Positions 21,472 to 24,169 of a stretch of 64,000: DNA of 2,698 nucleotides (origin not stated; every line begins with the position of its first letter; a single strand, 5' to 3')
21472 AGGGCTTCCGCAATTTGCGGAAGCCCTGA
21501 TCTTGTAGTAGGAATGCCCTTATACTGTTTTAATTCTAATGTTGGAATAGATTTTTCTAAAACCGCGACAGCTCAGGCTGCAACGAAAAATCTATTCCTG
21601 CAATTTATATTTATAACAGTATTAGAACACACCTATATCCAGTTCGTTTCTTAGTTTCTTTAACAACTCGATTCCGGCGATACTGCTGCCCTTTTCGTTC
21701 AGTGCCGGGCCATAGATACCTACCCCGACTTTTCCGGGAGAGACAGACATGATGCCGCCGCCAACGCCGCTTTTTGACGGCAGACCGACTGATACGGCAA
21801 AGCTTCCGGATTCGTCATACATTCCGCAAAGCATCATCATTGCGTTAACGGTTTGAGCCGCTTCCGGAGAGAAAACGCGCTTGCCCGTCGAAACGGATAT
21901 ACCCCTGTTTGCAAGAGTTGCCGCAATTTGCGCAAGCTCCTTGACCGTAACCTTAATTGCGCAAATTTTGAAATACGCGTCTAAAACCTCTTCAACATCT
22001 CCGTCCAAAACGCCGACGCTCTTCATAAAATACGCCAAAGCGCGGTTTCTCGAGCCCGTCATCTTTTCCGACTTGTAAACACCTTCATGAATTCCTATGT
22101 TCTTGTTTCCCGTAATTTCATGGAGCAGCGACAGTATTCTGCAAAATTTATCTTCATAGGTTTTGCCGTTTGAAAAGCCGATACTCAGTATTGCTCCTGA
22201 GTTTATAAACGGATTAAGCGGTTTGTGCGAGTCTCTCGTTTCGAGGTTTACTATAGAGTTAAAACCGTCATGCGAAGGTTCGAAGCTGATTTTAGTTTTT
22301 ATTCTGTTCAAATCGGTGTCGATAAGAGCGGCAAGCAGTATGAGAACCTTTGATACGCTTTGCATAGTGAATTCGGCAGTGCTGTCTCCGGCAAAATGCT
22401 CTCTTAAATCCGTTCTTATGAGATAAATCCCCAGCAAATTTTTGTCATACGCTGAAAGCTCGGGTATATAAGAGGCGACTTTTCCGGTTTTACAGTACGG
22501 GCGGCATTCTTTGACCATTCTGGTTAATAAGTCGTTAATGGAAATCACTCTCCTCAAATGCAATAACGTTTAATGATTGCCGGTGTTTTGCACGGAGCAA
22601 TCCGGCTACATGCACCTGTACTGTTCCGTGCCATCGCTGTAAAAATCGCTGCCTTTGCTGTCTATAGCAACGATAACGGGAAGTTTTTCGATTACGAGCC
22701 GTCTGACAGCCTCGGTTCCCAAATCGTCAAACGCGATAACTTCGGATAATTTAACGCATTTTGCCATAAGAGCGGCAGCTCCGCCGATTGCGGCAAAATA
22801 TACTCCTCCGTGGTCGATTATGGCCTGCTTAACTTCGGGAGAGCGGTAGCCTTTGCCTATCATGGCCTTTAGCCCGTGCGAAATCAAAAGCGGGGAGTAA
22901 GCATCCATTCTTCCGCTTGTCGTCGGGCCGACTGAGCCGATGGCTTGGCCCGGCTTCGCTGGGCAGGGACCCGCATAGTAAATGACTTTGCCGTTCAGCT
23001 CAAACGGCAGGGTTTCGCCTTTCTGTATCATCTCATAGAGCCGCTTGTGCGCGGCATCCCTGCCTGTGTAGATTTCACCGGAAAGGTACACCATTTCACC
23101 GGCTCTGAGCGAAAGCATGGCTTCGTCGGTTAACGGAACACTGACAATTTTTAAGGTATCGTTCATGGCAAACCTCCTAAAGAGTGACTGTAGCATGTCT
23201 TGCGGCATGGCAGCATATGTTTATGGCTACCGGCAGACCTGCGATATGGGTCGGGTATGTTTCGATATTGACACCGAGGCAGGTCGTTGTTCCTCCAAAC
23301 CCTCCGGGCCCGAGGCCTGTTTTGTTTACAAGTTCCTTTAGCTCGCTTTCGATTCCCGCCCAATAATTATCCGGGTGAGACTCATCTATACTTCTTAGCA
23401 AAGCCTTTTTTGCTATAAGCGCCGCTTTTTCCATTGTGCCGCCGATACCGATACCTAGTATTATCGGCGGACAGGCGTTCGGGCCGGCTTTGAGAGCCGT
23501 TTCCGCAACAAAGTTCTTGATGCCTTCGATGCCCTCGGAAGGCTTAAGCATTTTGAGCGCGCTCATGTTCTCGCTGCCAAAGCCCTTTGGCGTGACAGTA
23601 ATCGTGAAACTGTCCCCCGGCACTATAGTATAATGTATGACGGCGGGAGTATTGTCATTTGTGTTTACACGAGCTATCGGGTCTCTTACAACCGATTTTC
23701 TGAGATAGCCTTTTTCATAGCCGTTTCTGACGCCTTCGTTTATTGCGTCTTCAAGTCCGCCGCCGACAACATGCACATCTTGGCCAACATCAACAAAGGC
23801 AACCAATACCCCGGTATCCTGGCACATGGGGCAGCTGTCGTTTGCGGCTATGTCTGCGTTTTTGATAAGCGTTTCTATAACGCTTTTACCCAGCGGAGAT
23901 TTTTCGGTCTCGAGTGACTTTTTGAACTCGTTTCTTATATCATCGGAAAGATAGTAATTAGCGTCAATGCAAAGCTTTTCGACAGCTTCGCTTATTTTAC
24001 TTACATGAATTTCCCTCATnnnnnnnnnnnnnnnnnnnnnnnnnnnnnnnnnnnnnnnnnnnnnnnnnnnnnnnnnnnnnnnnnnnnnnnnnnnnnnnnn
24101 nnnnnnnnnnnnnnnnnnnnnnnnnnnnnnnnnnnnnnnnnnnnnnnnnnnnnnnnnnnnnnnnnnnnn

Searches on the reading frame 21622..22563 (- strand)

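Call 44: search_protein_families(library=pfam, proteins=[window:21622-22563:-], max_evalue=0.001)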
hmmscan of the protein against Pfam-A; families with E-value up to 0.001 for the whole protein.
window:21622-22563:- (313 aa): 1 family
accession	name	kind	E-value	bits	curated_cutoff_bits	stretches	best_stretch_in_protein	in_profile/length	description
PF04960.20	Glutaminase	-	2.6e-105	352.1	27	1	27-313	1-286/286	Glutaminase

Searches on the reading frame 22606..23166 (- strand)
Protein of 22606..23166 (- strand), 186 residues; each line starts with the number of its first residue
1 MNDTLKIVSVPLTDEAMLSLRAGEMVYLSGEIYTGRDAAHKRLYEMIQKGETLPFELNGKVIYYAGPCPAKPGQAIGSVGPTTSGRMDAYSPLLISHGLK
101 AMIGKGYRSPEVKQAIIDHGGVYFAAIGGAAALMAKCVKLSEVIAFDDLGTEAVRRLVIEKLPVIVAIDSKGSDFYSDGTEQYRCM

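Call 53: find_encoding_contigs(protein=window:22606-23166:-, flank=10000, max_places=6)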
Protein window:22606-23166:- (186 aa): 1 contig read that carries it; 1 place shown.
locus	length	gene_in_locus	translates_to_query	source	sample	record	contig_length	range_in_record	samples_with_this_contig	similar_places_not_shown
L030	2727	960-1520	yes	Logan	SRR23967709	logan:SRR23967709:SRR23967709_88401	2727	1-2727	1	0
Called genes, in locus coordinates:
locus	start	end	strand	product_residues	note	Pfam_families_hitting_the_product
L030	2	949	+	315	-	?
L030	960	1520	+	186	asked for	PF05683:Fumerase_C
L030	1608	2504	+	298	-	PF04960:Glutaminase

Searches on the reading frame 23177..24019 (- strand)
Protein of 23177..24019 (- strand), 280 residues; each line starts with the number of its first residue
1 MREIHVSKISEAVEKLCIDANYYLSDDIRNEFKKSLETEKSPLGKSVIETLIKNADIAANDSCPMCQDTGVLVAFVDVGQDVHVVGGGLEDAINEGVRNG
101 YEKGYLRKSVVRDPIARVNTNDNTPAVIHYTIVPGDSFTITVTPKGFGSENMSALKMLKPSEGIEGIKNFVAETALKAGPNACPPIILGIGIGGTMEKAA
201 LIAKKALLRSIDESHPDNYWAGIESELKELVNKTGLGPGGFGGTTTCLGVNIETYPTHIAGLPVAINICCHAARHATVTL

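Call 15: find_encoding_contigs(protein=window:23177-24019:-, flank=4000, max_places=10)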
Protein window:23177-24019:- (280 aa): no gene with exactly this product is on record in the collection.

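Call 16: find_homologous_proteins(query=window:23177-24019:-, max_evalue=1e-50)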
Query window:23177-24019:- (280 aa): 8000 proteins with E <= 1e-50 among 8000 candidates; the best 120 are listed.
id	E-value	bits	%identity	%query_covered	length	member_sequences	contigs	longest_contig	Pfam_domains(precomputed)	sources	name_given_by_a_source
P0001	3.0e-184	628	100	100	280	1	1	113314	PF05681.20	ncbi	-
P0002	9.9e-134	463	71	96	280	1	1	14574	PF05681.20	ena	-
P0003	3.4e-130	451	70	100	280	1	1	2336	PF05681.20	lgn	-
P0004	1.7e-127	442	68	98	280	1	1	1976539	PF05681.20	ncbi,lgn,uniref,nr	ncbi:fumarate hydratase [Thermobrachium celere]|uniref:Fumarate hydratase class I, aerobic L(+)-tart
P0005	2.0e-124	432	67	100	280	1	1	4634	PF05681.20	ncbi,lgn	-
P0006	2.1e-124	432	68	100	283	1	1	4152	PF05681.20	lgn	-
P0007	7.2e-124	430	67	98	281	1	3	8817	PF05681.20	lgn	-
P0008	1.0e-123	430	65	100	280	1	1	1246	PF05681.20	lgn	-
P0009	1.5e-123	429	66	100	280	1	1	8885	PF05681.20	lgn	-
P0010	2.2e-123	429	66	100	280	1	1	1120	PF05681.20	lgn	-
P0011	4.3e-123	428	66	98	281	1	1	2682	PF05681.20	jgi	jgi:fumarate hydratase subunit alpha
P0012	5.3e-123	428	66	99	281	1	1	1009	PF05681.20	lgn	-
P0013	4.9e-122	424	66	98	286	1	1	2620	PF05681.20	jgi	jgi:fumarate hydratase subunit alpha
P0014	5.9e-122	424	66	99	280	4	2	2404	PF05681.20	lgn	-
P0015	8.6e-122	424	66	98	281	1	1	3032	PF05681.20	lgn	-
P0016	1.4e-121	423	66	98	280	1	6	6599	PF05681.20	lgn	-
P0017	1.7e-121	423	65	100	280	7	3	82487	PF05681.20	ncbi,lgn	-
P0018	2.4e-121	422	64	98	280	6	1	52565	PF05681.20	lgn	-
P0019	2.5e-121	422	65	98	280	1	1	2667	PF05681.20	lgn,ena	-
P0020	3.4e-121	422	65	100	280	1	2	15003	PF05681.20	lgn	-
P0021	3.6e-121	422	65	100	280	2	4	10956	PF05681.20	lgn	-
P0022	5.2e-121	421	65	100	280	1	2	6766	PF05681.20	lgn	-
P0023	5.4e-121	421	66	98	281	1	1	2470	PF05681.20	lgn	-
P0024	6.8e-121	421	65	98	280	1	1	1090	PF05681.20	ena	-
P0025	8.2e-121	420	65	99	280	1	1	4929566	PF05681.20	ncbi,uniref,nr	ncbi:hydro-lyase, Fe-S type, tartrate/fumarate subfamily, alpha subunit [Alkaliphilus metalliredigen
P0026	1.1e-120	420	66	98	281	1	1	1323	PF05681.20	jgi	jgi:fumarate hydratase subunit alpha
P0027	1.1e-120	420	64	99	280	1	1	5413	PF05681.20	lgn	-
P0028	1.1e-120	420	64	100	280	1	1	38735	PF05681.20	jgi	jgi:fumarate hydratase subunit alpha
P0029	1.2e-120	420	64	100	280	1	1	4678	PF05681.20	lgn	-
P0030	1.6e-120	419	64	100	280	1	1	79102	PF05681.20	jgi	jgi:fumarate hydratase subunit alpha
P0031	2.0e-120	419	66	100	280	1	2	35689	PF05681.20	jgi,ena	-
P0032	2.5e-120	419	65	100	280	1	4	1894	PF05681.20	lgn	-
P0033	2.9e-120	419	63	100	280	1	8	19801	PF05681.20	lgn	-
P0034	3.0e-120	419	65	100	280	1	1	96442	PF05681.20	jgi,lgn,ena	-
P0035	3.0e-120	419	66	100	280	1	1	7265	PF05681.20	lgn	-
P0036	3.6e-120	418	66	100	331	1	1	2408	PF05681.20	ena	-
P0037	4.2e-120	418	65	98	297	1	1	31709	PF05681.20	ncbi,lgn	-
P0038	4.3e-120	418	64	100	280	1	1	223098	PF05681.20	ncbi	-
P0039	4.5e-120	418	64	98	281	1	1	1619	PF05681.20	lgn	-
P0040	4.7e-120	418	64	98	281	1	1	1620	PF05681.20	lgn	-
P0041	5.1e-120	418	66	100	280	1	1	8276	PF05681.20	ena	-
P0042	5.2e-120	418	66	98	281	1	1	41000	PF05681.20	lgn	-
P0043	5.9e-120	418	64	100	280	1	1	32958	PF05681.20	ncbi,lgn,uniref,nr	ncbi:fumarase, class I alpha subunit [Natronincola peptidivorans]|uniref:Fumarase, class I alpha sub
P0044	5.9e-120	418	63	100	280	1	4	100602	PF05681.20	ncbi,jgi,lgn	jgi:fumarate hydratase subunit alpha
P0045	6.0e-120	418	65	100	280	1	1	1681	PF05681.20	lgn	-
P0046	6.1e-120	418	66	100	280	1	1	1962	PF05681.20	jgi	-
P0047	6.8e-120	417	64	100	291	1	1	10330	PF05681.20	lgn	-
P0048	8.1e-120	417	64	100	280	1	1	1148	PF05681.20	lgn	-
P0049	1.0e-119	417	65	100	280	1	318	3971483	PF05681.20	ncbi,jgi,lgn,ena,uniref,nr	ncbi:MAG TPA: fumarate hydratase [Hungateiclostridium thermocellum]|jgi:fumarate hydratase subunit a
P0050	1.1e-119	417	63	100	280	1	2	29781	PF05681.20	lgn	-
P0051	1.1e-119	417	65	99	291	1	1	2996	PF05681.20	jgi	jgi:fumarate hydratase subunit alpha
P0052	1.1e-119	417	63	100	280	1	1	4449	PF05681.20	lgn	-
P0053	1.1e-119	417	66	99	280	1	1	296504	PF05681.20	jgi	jgi:fumarate hydratase subunit alpha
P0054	1.2e-119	417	64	100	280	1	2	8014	PF05681.20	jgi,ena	-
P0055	1.4e-119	416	63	100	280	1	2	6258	PF05681.20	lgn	-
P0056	1.4e-119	416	65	100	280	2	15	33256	PF05681.20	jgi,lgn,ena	-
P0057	1.4e-119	416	65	100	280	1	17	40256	PF05681.20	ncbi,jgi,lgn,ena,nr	ncbi:MAG TPA: fumarate hydratase [Acetivibrio thermocellus]|nr:fumarate hydratase [Acetivibrio therm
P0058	1.9e-119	416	64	98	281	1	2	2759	PF05681.20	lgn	-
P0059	1.9e-119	416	65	98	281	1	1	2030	PF05681.20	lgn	-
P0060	1.9e-119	416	65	98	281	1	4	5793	PF05681.20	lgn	-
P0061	1.9e-119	416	65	100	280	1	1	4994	PF05681.20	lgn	-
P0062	2.0e-119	416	65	100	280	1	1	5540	PF05681.20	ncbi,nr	ncbi:MAG: fumarate hydratase [Hungateiclostridium thermocellum]|nr:fumarate hydratase [Acetivibrio t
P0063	2.1e-119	416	64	100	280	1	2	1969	PF05681.20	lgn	-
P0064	2.2e-119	416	66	98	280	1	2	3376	PF05681.20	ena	-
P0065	2.3e-119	416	65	100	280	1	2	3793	PF05681.20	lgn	-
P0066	2.3e-119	416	65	98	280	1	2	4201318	PF05681.20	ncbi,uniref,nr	ncbi:fumarate hydratase alpha subunit [Clostridium aceticum]|uniref:Fumarate hydratase alpha subunit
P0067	2.7e-119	415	62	100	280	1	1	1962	PF05681.20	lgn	-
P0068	2.9e-119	415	64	100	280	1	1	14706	PF05681.20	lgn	-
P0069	3.0e-119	415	65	99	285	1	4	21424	PF05681.20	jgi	jgi:fumarate hydratase subunit alpha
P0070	3.1e-119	415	64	99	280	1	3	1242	PF05681.20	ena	-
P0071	3.3e-119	415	64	100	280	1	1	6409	PF05681.20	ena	-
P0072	3.3e-119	415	62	100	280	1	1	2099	PF05681.20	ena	-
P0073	3.6e-119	415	65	100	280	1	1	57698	PF05681.20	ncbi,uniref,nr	ncbi:fumarate hydratase [Clostridium polyendosporum]|uniref:Fumarate hydratase n=1 Tax=Clostridium p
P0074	4.4e-119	415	65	99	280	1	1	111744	PF05681.20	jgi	jgi:fumarate hydratase subunit alpha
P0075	4.6e-119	415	64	100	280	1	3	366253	PF05681.20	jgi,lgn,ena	-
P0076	4.6e-119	415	64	100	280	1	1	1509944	PF05681.20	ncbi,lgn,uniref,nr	ncbi:fumarate hydratase [Clostridium sp. YIM B02515]|uniref:Fumarate hydratase n=1 Tax=Clostridium r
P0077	5.3e-119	414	64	100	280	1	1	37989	PF05681.20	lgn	-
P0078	6.2e-119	414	64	100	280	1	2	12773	PF05681.20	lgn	-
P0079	6.5e-119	414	64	98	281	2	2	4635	PF05681.20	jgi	jgi:fumarate hydratase subunit alpha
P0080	6.7e-119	414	65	98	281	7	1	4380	PF05681.20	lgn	-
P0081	7.3e-119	414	66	99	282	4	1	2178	PF05681.20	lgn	-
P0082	7.4e-119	414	64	100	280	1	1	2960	PF05681.20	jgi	jgi:fumarate hydratase subunit alpha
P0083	7.8e-119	414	64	99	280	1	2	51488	PF05681.20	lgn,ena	-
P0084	8.0e-119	414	65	100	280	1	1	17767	PF05681.20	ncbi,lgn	-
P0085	8.1e-119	414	64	99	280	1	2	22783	PF05681.20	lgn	-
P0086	8.5e-119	414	63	100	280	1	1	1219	PF05681.20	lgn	-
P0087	9.3e-119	414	64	99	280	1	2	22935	PF05681.20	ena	-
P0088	9.3e-119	414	64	100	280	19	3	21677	PF05681.20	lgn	-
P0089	9.4e-119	414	65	100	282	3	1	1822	PF05681.20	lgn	-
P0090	1.2e-118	413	64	100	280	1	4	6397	PF05681.20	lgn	-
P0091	1.2e-118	413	61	100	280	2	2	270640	PF05681.20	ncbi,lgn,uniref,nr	ncbi:fumarase, class I alpha subunit [Clostridium cavendishii DSM 21758]|uniref:Fumarase, class I al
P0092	1.2e-118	413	64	100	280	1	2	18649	PF05681.20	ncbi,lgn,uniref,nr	ncbi:MAG: fumarate hydratase subunit alpha [Petroclostridium sp.]|uniref:fumarate hydratase n=2 Tax=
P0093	1.3e-118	413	64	100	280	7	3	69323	PF05681.20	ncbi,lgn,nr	ncbi:hydrolyase, tartrate alpha subunit/fumarate domain protein, Fe-S type [Clostridiales bacterium 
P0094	1.3e-118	413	63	100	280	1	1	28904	PF05681.20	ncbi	ncbi:fumarate hydratase [Clostridium sp.]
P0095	1.4e-118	413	64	99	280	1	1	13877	PF05681.20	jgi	jgi:fumarate hydratase subunit alpha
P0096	1.4e-118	413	65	100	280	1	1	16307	PF05681.20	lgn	-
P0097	1.6e-118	413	65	99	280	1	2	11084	PF05681.20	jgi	jgi:fumarate hydratase subunit alpha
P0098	1.6e-118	413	64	100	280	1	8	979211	PF05681.20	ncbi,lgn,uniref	ncbi:fumarate hydratase [Clostridium subterminale]|uniref:Fumarate hydratase n=1 Tax=Clostridium sub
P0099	1.6e-118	413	64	100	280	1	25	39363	PF05681.20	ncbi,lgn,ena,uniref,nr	ncbi:MAG: hydro-lyase, Fe-S type, tartrate/fumarate subfamily [Clostridia bacterium]|uniref:fumarate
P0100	1.7e-118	413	62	100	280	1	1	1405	PF05681.20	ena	-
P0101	1.7e-118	413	65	100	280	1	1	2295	PF05681.20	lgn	-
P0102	1.8e-118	413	64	100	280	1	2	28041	PF05681.20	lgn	-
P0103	2.0e-118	413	64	100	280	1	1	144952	PF05681.20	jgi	jgi:fumarate hydratase subunit alpha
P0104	2.1e-118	413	62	98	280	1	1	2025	PF05681.20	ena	-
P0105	2.1e-118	412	65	99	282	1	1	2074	PF05681.20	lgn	-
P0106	2.4e-118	412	63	100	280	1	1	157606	PF05681.20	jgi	jgi:fumarate hydratase subunit alpha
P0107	2.6e-118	412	64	99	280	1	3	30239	PF05681.20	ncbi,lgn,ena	-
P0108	2.7e-118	412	66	99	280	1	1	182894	PF05681.20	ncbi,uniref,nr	ncbi:fumarate hydratase [Bacteroides sp. 519]|uniref:fumarate hydratase n=1 Tax=Bacteroides sp. 519 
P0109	2.9e-118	412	62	100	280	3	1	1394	PF05681.20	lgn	-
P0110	3.0e-118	412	63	100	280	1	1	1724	PF05681.20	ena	-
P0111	3.1e-118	412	63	100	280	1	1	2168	PF05681.20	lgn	-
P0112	3.2e-118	412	63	100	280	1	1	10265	PF05681.20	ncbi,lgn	ncbi:MAG: fumarate hydratase [Clostridium sp.]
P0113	3.5e-118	412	63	100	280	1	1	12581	PF05681.20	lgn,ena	-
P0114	3.5e-118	412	62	100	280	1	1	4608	PF05681.20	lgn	-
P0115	3.5e-118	412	64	100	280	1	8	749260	PF05681.20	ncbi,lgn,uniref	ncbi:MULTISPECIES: fumarate hydratase [unclassified Clostridium]|uniref:fumarate hydratase n=1 Tax=u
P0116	3.5e-118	412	65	98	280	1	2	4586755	PF05681.20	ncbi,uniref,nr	ncbi:fumarate hydratase [Clostridium formicaceticum]|uniref:Fumarate hydratase n=1 Tax=Clostridium f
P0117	3.8e-118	412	64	100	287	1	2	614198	PF05681.20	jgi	-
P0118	4.0e-118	412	61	100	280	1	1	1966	PF05681.20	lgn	-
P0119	4.2e-118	412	65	100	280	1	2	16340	PF05681.20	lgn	-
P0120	4.3e-118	411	63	100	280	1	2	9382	PF05681.20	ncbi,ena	-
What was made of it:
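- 23177..24019 (-): Class I fumarate hydratase / mesaconase alpha-subunit gene. Its start codon is 49 nt from the left end of C1 and 76 nt from B2. Homologues carry PF05681 (call 16).
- The source is an uncultured-organism assembly, a single 113-kb NCBI contig (call 16).
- Tried and rejected: The FumA protein has no relative above 71% identity (call 16), so a true orthologous empty site could not be obtained.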

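Call 17: find_encoding_contigs(protein=P0001, flank=1000, max_places=3)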
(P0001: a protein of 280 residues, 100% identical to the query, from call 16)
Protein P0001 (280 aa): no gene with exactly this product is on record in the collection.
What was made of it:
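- Tried and rejected: Exact look-ups of FumA failed (calls 15, 17).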
